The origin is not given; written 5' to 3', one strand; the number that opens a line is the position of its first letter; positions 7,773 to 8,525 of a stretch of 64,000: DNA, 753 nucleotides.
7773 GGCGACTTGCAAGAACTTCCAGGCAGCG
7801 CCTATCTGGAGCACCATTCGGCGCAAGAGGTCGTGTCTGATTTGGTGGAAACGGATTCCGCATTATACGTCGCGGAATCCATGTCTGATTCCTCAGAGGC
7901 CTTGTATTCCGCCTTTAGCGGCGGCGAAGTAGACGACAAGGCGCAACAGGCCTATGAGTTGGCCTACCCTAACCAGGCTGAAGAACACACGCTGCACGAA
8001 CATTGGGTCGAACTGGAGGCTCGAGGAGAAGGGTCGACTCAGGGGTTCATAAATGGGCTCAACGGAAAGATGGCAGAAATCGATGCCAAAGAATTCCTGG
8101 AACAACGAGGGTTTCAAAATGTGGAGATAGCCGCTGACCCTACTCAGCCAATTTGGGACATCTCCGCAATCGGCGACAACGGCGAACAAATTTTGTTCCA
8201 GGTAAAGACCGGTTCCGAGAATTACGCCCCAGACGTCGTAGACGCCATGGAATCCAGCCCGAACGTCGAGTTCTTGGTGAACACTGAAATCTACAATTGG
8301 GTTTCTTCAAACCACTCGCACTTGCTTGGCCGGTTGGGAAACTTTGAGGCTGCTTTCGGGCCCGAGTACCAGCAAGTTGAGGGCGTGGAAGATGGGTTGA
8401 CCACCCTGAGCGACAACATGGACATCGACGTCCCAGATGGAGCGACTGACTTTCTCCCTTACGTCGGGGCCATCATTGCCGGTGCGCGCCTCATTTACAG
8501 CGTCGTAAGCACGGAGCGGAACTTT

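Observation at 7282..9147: Low-G+C two-gene island: a tail-anchored coiled-coil protein plus a nuclease-fold-like domain fused to a glycine-zipper membrane region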

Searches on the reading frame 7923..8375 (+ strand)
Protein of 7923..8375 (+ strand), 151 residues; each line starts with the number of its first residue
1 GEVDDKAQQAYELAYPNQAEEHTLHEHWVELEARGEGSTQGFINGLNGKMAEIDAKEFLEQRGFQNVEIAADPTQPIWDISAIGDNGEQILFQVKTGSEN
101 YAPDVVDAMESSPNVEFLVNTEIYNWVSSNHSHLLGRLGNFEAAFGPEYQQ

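Call 26: search_solved_structures(query=A2, max_evalue=10, show_alignments=2)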
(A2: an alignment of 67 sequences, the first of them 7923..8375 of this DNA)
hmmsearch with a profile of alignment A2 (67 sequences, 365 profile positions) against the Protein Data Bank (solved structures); distinct sequences matched with E-value up to 10: 3.
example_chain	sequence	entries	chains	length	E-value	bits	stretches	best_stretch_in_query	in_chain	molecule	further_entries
9g6k_L0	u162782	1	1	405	0.92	11.4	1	311-354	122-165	RRM domain-containing protein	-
9i05_Xb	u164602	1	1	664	1.8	10.5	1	312-354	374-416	RRM domain-containing protein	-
6x65_N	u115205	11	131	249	6.6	8.6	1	277-317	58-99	Outer membrane protein, OmpA family protein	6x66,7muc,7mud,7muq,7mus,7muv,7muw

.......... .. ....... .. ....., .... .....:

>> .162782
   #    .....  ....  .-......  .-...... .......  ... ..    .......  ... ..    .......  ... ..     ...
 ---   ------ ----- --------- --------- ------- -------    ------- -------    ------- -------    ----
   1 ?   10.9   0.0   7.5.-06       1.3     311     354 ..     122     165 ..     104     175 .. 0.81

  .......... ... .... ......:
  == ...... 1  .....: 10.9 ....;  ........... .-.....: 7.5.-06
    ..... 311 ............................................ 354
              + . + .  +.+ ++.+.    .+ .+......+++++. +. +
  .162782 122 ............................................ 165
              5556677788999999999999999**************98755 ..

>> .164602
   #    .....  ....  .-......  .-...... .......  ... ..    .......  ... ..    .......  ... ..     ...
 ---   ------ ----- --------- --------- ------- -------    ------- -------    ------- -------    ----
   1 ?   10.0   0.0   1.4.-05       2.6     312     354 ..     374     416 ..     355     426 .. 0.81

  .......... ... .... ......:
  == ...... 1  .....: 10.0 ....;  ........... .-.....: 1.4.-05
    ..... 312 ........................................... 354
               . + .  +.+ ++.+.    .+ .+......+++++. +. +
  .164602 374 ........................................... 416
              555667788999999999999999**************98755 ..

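Call 27: search_protein_families(library=pfam, alignment_id=A2, max_evalue=1)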
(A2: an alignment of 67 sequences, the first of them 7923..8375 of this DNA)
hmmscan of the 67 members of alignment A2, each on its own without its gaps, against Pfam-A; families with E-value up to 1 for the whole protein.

A. member 1, window:7923-8375:+ (151 aa): 1 family
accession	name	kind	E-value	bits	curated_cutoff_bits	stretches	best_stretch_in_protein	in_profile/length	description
PF04471.18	Mrr_cat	-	0.079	13.5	21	1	52-111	10-71/115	Restriction endonuclease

B. families by the number of members that match (of 67 scanned): 48 families (the first 25 are shown)
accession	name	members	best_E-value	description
PF21724.2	DUF6861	20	0.00018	Family of unknown function (DUF6861)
PF13488.11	Gly-zipper_Omp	17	6.5e-05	Glycine zipper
PF06897.17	DUF1269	12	0.0018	Protein of unknown function (DUF1269)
PF05433.20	Rick_17kDa_Anti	8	0.0099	Glycine zipper 2TM domain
PF04471.18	Mrr_cat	6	0.0047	Restriction endonuclease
PF20721.2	C19orf12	6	0.081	C19orf12-like protein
PF19180.5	DUF5862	5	0.0048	Family of unknown function (DUF5862)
PF11981.13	DUF3482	2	2.8e-07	Domain of unknown function (DUF3482)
PF13441.11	Gly-zipper_YMGG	2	0.031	YMGG-like Gly-zipper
PF25325.1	EF-hand_EFHB_C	2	0.051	EFHB C-terminal EF-hand domain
PF08350.17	FilR1_middle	2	0.065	Methanogenesis regulatory protein FilR1, middle domain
PF17508.7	MccV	2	0.15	Microcin V bacteriocin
PF04306.18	DUF456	1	0.0015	Protein of unknown function (DUF456)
PF08984.16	DUF1858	1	0.0043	Domain of unknown function (DUF1858)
PF25655.1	Phi6_P8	1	0.0064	Phi6 bacteriophage P8 capsid protein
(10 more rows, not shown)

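Call 29: predict_structure(alignment_id=A2)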
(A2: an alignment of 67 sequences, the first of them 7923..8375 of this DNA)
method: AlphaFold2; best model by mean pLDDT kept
length: 151 residues; sequences in the alignment: 67
mean_pLDDT: 91.5   pTM: 0.86
mean pLDDT of the five models: 91.5, 89.8, 89.5, 89.3, 88.9
residues with pLDDT >= 90: 121; 70-90: 17; 50-70: 13; < 50: 0
segments of 3 or more residues with pLDDT < 50: none
pLDDT, mean of each block of 10 residues (from residue 1): 81 96 93 82 91 96 98 95 98 94 97 97 96 97 66 53
secondary structure, 60 per line:
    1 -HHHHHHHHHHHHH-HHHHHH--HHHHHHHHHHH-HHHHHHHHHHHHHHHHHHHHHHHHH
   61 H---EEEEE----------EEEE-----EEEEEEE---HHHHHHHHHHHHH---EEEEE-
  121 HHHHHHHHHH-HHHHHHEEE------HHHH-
elements in order: H2-14 H16-21 H24-34 H36-61 E65-69 E80-83 E89-95 H99-111 E115-119 H121-130 H132-137 E138-140 H147-150

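Call 52: fold_search(model_id=the predicted structure, library=pdb)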
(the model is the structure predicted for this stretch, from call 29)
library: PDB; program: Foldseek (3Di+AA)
matches with E <= 10: 612; with E <= 0.001: 0
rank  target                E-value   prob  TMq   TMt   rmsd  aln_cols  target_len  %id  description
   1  2vld_A                8.8e-03  0.97  0.35  0.26   4.8       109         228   15  crystal structure of a repair endonuclease from Pyrococcus abyssi (released 2009-05-19)
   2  2vld_B                8.8e-03  0.97  0.34  0.26   4.9       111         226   15  crystal structure of a repair endonuclease from Pyrococcus abyssi (released 2009-05-19)
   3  7edb_A                1.1e-02  0.98  0.39  0.20   5.3       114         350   16  EcoT38I restriction endonuclease complexed with DNA (released 2022-03-16)
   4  1wtd_B                1.5e-02  0.87  0.41  0.26  11.4       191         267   15  Crystal structure of type II restrcition endonuclease, EcoO109I DNA-free form (released 2004-12-14)
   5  5gke_A                1.6e-02  0.93  0.33  0.24   5.8       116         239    9  Structure of EndoMS-dsDNA1 complex (released 2016-11-02)
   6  9iab_A                1.8e-02  0.23  0.18  0.12  15.7       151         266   12  Structure of the Argonaute-associated Cas4 family protein 1 (ACE1) from Chroococcidiopsis thermalis (CtACE1) (released 2025-04-23)
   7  1wtd_A                1.9e-02  0.80  0.39  0.25  11.7       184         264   10  Crystal structure of type II restrcition endonuclease, EcoO109I DNA-free form (released 2004-12-14)
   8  8u3k_A                2.3e-02  0.91  0.30  0.05   4.6        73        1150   18  DdmDE handover complex (released 2024-07-10)
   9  8owx_B                2.6e-02  0.82  0.29  0.19  13.6       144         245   11  Crystal Structure of METTL6 bound to SAH (released 2024-05-08)
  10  7tcb_B                3.0e-02  0.91  0.34  0.30   5.1       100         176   15  Crystal Structure of the YaeQ Family Protein VPA0551 from Vibrio parahaemolyticus (released 2022-01-05)
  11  7edb_B                3.0e-02  0.84  0.35  0.19   5.7       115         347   18  EcoT38I restriction endonuclease complexed with DNA (released 2022-03-16)
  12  9iab_B                3.4e-02  0.38  0.25  0.17  13.0       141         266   13  Structure of the Argonaute-associated Cas4 family protein 1 (ACE1) from Chroococcidiopsis thermalis (CtACE1) (released 2025-04-23)
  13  2fqz_C                4.6e-02  0.51  0.36  0.22  12.7       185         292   11  Metal-depleted Ecl18kI in complex with uncleaved DNA (released 2006-06-20)
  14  2fqz_B                4.9e-02  0.44  0.34  0.22  12.6       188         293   12  Metal-depleted Ecl18kI in complex with uncleaved DNA (released 2006-06-20)
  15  8u0u_A                5.3e-02  0.82  0.30  0.06   4.5        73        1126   18  DdmD dimer in complex with ssDNA (released 2024-07-10)
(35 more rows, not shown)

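Call 53: search_protein_families(library=padloc, alignment_id=A2, max_evalue=0.1)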
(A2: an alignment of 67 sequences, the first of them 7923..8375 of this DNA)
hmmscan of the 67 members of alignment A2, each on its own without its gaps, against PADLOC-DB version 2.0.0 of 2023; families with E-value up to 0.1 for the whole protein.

A. member 1, window:7923-8375:+ (151 aa): 1 family
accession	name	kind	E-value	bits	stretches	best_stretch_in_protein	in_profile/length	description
PDLC04785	PDC-M72B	-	0.0074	14.3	1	36-125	35-121/168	-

B. families by the number of members that match (of 67 scanned): 15 families
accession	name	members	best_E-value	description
PDLC04785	PDC-M72B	45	4e-11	-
PDLC04784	PDC-M72B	34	5.8e-10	-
PDLC03842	LeoB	25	4.8e-05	-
PDLC04409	PDC-M09B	7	7.7e-06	-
PDLC04988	PDC-S29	2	0.013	-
PDLC03841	LeoBC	1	0.002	-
PDLC04407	PDC-M09A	1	0.0063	-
PDLC04408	PDC-M09B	1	0.0093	-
PDLC00759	Effector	1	0.0093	PN-superfamily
PDLC02806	SspH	1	0.027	SspH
PDLC03915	NsnC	1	0.029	-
PDLC04451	PDC-M14B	1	0.036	-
PDLC03499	REase_II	1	0.038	Type II restriction enzyme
PDLC01263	Cas7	1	0.039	CAS-I; effector_G7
PDLC01936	CARF7--CARF_RelE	1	0.058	-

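Call 75: find_homologous_proteins(query=A4, max_evalue=0.001)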
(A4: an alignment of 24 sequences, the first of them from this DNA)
Query A4 (24 sequences) (151 aa, profile of the alignment): 1 proteins with E <= 0.001 among 2070 candidates.
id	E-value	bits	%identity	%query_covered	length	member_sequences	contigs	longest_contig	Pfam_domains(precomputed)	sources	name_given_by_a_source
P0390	1.2e-37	147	73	100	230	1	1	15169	-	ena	-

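Call 99: search_solved_structures(query=A4, max_evalue=10, show_alignments=3)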
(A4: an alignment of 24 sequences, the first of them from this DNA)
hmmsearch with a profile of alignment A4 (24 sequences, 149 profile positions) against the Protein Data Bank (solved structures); distinct sequences matched with E-value up to 10: 1.
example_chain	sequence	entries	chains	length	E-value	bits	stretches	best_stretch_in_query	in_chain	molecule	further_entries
7ufs_A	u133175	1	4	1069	0.64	13.2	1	100-139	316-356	Alpha-mannosidase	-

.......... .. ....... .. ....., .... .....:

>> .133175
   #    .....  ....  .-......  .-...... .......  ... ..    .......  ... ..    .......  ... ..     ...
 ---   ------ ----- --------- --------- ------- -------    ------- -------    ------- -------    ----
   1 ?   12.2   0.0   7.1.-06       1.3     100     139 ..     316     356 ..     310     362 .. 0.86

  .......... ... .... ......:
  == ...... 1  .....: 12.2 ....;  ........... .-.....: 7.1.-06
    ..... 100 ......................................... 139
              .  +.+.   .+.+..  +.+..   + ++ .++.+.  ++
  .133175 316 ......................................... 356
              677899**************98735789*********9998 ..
